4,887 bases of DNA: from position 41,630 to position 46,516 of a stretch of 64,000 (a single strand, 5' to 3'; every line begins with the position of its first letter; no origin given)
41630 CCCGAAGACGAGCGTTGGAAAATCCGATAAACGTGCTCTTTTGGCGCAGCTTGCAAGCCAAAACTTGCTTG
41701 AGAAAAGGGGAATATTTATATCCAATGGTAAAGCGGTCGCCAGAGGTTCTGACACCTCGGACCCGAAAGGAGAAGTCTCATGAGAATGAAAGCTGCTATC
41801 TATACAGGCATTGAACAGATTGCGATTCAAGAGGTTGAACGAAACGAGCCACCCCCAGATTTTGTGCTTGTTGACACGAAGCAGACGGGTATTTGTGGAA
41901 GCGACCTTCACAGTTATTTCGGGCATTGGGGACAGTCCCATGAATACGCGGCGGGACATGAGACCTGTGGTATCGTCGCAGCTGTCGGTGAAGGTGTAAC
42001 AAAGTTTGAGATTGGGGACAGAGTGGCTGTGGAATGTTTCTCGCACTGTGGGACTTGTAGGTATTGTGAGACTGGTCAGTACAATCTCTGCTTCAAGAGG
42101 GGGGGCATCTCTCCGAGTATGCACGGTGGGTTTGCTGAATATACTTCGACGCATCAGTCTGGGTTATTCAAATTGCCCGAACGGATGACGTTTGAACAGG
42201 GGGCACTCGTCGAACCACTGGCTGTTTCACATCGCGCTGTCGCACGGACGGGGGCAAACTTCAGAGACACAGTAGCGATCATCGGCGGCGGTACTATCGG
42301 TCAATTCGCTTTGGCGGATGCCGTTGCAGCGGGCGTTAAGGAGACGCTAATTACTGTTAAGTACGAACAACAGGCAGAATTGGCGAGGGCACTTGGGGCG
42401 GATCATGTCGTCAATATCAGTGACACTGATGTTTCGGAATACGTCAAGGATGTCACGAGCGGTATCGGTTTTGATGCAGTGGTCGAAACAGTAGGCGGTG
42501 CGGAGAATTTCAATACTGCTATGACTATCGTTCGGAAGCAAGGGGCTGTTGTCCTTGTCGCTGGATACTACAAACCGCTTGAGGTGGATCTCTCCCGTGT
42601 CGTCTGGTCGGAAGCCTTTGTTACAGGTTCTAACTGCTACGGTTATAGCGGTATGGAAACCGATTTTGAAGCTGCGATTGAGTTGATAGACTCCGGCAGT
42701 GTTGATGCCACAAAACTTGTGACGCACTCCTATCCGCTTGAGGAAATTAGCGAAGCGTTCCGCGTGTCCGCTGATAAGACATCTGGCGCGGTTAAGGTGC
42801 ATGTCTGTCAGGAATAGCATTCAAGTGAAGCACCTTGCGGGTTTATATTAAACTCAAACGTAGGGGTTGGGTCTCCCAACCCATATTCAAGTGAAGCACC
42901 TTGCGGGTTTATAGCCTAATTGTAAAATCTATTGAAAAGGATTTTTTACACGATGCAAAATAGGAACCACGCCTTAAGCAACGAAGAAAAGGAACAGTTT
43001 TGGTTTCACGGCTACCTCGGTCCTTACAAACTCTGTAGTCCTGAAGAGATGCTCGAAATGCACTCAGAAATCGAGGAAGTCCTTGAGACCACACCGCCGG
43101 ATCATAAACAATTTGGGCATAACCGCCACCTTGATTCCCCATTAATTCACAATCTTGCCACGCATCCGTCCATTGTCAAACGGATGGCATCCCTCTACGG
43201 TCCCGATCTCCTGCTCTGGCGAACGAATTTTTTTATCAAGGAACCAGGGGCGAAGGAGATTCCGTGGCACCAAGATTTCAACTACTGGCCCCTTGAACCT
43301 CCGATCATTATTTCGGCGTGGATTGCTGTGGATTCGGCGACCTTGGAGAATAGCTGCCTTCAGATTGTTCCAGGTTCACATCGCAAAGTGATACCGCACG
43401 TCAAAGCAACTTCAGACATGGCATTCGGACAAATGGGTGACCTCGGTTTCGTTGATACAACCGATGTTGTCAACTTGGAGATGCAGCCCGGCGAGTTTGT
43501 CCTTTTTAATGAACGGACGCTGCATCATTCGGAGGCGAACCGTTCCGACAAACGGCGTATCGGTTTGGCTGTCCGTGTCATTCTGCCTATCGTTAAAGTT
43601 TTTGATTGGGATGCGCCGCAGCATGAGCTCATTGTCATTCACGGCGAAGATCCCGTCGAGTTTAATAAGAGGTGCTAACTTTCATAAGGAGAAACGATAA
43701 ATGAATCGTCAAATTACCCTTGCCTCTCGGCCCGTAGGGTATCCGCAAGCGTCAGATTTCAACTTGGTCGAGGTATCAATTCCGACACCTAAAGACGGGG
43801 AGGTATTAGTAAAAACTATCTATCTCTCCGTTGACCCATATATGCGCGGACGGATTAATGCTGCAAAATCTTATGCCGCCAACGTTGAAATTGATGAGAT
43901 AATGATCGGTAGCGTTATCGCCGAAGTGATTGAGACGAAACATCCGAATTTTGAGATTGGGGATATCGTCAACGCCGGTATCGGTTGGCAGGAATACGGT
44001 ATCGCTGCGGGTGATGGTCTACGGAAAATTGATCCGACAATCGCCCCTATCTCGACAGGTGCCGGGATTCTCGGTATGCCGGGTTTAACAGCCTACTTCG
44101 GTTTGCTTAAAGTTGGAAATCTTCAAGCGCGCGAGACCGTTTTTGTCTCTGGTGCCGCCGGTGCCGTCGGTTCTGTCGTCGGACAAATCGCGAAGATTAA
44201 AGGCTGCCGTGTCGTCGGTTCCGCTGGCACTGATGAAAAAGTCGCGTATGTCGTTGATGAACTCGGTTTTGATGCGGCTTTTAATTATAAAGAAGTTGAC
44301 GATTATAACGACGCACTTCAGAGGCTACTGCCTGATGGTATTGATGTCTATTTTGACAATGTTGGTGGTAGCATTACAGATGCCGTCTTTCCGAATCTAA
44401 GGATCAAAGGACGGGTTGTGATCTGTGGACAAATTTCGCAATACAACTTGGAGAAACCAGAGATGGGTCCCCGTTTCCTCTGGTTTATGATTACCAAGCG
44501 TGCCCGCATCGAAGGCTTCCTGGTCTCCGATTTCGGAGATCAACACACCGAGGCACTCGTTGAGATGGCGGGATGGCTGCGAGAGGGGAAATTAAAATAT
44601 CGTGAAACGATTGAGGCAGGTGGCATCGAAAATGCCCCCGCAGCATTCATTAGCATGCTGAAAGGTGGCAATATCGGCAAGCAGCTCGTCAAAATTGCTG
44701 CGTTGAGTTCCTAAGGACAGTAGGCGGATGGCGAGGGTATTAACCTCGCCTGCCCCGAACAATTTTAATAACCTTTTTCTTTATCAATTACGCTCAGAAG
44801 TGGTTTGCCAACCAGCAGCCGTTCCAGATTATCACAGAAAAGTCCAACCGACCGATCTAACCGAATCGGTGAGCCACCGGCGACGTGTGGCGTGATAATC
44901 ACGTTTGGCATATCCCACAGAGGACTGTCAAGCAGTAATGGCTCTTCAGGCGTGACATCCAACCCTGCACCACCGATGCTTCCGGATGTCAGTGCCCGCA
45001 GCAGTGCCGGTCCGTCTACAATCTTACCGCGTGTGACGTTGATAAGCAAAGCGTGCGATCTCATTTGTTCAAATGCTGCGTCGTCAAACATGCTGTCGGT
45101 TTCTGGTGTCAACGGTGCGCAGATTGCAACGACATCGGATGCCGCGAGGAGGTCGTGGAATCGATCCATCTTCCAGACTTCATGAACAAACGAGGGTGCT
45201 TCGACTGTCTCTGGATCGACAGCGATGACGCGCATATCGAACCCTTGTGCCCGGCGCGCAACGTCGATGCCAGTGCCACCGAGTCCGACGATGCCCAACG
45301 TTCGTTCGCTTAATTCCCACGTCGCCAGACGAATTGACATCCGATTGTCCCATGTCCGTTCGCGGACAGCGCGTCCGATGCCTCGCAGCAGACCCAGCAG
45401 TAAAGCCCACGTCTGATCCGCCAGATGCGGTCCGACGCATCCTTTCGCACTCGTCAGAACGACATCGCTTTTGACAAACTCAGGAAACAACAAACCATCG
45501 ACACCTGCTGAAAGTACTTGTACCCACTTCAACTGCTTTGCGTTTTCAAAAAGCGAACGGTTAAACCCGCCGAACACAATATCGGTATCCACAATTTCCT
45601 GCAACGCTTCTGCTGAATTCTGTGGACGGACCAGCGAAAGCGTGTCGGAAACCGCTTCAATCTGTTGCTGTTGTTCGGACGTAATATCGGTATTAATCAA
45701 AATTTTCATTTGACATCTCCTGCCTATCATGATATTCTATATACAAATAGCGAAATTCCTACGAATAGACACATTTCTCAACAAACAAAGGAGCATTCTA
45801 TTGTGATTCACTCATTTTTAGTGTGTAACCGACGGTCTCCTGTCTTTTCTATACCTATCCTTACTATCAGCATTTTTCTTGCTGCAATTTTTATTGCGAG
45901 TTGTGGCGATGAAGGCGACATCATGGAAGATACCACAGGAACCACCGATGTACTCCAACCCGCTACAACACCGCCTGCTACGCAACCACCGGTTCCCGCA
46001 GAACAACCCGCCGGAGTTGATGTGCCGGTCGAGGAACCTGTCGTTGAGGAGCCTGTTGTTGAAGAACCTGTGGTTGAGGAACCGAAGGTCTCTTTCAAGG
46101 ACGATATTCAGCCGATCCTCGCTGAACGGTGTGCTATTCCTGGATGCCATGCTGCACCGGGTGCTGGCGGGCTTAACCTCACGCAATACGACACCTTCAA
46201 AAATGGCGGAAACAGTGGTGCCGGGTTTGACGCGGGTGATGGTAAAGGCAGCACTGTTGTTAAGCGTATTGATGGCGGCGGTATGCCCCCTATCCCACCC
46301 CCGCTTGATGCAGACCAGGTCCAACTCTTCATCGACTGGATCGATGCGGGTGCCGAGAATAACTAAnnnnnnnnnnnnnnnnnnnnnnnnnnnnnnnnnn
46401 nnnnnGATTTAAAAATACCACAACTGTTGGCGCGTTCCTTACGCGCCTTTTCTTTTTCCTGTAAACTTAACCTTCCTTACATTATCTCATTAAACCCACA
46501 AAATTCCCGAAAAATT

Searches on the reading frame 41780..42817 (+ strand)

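Call 13: search_protein_families(library=pfam, proteins=[window:41780-42817:+], max_evalue=0.001)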
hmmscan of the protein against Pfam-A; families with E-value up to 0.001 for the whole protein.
window:41780-42817:+ (345 aa): 4 families
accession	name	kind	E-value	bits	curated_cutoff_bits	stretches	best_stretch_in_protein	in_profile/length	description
PF08240.17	ADH_N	-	5.6e-28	97.7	23.5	1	26-134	2-104/104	Alcohol dehydrogenase GroES-like domain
PF00107.32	ADH_zinc_N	-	5e-24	85.1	31.8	1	173-304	2-128/129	Zinc-binding dehydrogenase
PF13602.12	ADH_zinc_N_2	-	6.2e-13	50.3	27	1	205-331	1-124/134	Zinc-binding dehydrogenase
PF16912.11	Glu_dehyd_C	-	2.1e-11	44.2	34.9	1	140-335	3-206/211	Glucose dehydrogenase C-terminus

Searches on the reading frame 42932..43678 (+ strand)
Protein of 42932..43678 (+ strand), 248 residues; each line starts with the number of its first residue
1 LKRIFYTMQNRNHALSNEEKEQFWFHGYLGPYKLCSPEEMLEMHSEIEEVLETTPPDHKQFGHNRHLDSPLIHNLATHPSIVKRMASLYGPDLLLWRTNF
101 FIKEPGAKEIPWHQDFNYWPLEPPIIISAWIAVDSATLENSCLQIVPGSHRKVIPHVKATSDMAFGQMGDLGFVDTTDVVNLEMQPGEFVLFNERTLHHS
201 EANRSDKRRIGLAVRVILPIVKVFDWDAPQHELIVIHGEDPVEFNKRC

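Call 13: search_protein_families(library=pfam, proteins=[window:42932-43678:+], max_evalue=0.001)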
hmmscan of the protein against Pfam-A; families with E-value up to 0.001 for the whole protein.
window:42932-43678:+ (248 aa): 1 family
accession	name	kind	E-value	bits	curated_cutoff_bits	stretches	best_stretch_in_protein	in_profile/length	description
PF05721.19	PhyH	-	3.2e-32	113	22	1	26-210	4-212/213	Phytanoyl-CoA dioxygenase (PhyH)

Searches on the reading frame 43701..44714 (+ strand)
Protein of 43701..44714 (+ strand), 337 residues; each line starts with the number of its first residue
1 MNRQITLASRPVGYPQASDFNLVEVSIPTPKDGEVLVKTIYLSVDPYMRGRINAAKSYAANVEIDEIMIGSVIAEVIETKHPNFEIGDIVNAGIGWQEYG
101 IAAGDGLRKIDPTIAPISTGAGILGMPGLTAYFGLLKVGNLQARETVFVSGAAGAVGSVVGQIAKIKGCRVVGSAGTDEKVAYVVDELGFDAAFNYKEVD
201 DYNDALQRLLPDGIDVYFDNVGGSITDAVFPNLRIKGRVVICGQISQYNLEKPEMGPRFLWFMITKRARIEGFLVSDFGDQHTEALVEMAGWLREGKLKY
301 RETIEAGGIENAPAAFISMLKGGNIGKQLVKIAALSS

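Call 13: search_protein_families(library=pfam, proteins=[window:43701-44714:+], max_evalue=0.001)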
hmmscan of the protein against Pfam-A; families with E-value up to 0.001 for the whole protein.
window:43701-44714:+ (337 aa): 3 families
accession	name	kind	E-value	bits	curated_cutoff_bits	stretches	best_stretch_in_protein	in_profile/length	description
PF16884.10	ADH_N_2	-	1.6e-39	134.6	31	1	3-110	1-108/108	N-terminal domain of oxidoreductase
PF00107.32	ADH_zinc_N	-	9.3e-21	74.6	31.8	1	155-282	1-119/129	Zinc-binding dehydrogenase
PF13602.12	ADH_zinc_N_2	-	2.2e-10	42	27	1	188-328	1-132/134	Zinc-binding dehydrogenase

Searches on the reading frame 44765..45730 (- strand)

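Call 13: search_protein_families(library=pfam, proteins=[window:44765-45730:-], max_evalue=0.001)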
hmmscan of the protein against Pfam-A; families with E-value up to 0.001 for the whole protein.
window:44765-45730:- (321 aa): 2 families
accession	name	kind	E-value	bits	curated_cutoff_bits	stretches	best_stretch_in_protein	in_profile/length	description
PF02826.25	2-Hacid_dh_C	-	7e-53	179.1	25.1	1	110-284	3-178/178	D-isomer specific 2-hydroxyacid dehydrogenase, NAD binding domain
PF00389.36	2-Hacid_dh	-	0.00037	20.6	24.6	1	21-228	9-103/134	D-isomer specific 2-hydroxyacid dehydrogenase, catalytic domain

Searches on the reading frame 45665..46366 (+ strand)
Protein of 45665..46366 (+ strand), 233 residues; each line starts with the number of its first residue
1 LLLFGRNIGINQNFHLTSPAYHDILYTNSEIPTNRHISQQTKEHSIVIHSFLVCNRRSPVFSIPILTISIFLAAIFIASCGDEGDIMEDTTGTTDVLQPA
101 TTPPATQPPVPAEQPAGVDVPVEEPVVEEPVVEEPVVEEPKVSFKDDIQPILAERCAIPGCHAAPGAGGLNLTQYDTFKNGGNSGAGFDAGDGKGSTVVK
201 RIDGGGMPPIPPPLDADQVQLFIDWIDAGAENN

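Call 13: search_protein_families(library=pfam, proteins=[window:45665-46366:+], max_evalue=0.001)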
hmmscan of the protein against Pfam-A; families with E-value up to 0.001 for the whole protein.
window:45665-46366:+ (233 aa): 1 family
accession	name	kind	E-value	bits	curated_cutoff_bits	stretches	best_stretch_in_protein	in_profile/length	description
PF07635.16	PSCyt1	-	3.4e-05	24.8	22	1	161-209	4-57/59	Planctomycete cytochrome C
